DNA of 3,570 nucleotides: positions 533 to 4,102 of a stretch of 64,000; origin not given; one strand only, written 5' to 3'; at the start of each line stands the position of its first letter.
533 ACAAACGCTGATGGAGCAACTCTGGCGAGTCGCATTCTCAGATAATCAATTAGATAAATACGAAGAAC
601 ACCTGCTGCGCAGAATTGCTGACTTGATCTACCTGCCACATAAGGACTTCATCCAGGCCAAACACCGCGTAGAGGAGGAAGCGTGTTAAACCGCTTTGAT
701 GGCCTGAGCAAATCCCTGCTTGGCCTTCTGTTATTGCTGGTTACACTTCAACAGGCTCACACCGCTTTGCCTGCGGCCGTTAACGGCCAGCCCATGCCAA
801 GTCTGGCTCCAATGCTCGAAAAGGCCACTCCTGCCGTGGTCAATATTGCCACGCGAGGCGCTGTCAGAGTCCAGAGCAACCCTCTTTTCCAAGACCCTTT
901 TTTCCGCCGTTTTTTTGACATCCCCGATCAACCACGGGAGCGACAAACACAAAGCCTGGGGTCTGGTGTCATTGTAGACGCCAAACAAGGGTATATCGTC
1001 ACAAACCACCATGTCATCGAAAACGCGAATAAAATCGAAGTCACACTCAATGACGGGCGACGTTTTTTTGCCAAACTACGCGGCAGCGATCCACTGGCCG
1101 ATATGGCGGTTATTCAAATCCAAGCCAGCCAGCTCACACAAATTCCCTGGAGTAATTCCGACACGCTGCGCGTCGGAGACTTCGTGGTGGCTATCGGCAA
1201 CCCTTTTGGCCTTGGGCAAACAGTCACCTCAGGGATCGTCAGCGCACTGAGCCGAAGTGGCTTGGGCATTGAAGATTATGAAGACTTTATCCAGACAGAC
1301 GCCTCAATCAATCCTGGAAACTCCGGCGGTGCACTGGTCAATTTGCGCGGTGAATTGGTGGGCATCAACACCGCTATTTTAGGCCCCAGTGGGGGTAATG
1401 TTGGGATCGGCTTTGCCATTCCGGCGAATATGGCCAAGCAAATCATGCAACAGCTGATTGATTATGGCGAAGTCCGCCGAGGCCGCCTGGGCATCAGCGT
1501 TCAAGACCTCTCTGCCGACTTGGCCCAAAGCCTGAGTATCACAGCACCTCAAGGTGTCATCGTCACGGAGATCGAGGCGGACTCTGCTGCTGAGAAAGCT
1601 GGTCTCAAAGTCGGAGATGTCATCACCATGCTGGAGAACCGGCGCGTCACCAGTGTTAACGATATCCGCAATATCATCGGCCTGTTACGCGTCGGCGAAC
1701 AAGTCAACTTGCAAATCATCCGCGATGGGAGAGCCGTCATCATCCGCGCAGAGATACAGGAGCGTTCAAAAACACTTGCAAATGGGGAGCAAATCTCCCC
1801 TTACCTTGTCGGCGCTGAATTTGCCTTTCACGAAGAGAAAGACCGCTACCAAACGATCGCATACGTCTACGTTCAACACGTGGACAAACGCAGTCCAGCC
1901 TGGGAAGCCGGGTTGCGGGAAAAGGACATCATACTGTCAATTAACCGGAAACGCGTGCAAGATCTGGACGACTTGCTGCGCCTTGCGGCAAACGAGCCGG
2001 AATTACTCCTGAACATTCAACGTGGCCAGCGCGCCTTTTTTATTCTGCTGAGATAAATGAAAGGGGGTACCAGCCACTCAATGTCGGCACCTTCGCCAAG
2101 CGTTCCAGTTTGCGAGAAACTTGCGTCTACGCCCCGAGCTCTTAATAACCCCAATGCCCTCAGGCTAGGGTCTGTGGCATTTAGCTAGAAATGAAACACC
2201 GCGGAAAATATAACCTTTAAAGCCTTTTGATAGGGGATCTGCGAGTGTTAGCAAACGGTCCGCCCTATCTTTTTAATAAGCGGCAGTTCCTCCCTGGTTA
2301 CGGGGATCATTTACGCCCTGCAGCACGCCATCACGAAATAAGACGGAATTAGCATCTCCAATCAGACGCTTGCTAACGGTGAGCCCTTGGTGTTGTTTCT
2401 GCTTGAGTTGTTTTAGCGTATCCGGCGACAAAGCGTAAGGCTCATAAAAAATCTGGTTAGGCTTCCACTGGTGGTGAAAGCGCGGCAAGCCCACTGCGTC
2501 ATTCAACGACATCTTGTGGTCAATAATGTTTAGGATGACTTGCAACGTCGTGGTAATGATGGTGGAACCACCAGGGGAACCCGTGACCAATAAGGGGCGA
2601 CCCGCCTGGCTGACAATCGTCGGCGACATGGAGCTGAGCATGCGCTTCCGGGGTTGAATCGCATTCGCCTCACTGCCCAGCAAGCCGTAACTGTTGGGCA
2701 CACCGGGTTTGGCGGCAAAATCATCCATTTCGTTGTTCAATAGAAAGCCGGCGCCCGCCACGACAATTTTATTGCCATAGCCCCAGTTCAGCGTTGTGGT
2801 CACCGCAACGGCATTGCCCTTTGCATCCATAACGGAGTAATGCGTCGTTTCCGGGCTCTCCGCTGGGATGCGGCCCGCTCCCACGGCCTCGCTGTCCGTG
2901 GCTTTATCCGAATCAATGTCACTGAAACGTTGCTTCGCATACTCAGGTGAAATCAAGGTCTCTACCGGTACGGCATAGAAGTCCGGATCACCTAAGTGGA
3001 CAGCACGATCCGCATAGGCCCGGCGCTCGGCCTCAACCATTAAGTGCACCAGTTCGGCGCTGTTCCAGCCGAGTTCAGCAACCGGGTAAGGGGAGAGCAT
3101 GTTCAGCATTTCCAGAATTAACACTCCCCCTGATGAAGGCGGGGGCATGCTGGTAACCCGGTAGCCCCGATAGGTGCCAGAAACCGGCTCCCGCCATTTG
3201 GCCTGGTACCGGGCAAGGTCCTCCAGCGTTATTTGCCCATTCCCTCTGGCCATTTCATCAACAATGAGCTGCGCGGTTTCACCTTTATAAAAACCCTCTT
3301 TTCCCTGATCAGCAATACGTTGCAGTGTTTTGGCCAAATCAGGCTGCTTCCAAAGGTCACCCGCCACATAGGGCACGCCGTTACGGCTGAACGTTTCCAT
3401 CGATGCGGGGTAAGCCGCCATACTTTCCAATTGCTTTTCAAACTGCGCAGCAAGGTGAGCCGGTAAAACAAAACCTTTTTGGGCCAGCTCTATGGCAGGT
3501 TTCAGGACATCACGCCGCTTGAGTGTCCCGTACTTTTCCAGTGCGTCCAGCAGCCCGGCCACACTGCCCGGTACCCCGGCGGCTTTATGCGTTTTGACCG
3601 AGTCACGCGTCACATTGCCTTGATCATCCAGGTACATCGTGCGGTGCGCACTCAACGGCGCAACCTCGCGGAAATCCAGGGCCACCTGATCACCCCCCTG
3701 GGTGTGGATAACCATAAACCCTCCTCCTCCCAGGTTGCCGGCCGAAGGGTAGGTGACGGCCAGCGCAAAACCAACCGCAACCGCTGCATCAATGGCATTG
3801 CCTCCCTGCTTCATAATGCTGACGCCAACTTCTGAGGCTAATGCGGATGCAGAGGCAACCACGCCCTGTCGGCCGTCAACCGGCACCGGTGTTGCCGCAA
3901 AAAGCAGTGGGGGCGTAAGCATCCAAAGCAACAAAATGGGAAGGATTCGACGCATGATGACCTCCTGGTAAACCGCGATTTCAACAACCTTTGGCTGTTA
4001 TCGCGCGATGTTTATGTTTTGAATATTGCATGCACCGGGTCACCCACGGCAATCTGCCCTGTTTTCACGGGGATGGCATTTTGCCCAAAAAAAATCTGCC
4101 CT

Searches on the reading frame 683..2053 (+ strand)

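Call 73: search_protein_families(library=pfam, proteins=[window:683-2053:+], max_evalue=0.00001)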
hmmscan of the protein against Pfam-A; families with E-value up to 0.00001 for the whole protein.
window:683-2053:+ (457 aa): 5 families
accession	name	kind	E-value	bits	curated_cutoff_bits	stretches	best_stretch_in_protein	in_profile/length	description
PF13365.12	Trypsin_2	-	4.8e-33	115.4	27.6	1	93-228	1-144/144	Trypsin-like peptidase domain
PF13180.12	PDZ_2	-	6.8e-27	94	27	2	267-351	1-73/80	PDZ domain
PF17820.7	PDZ_6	-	4.3e-23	81.2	27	2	399-443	4-50/54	PDZ domain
PF00089.32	Trypsin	-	1.5e-20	74.4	20.6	1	91-253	25-218/220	Trypsin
PF00595.29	PDZ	-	2.8e-19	69.7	23.2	1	263-345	7-80/81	PDZ domain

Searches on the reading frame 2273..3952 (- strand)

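Call 73: search_protein_families(library=pfam, proteins=[window:2273-3952:-], max_evalue=0.00001)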
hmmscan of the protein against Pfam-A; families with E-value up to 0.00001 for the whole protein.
window:2273-3952:- (559 aa): 1 family
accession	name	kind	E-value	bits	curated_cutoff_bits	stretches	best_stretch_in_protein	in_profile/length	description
PF01019.26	G_glu_transpept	-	1.5e-172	575.4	27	1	45-554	2-512/512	Gamma-glutamyltranspeptidase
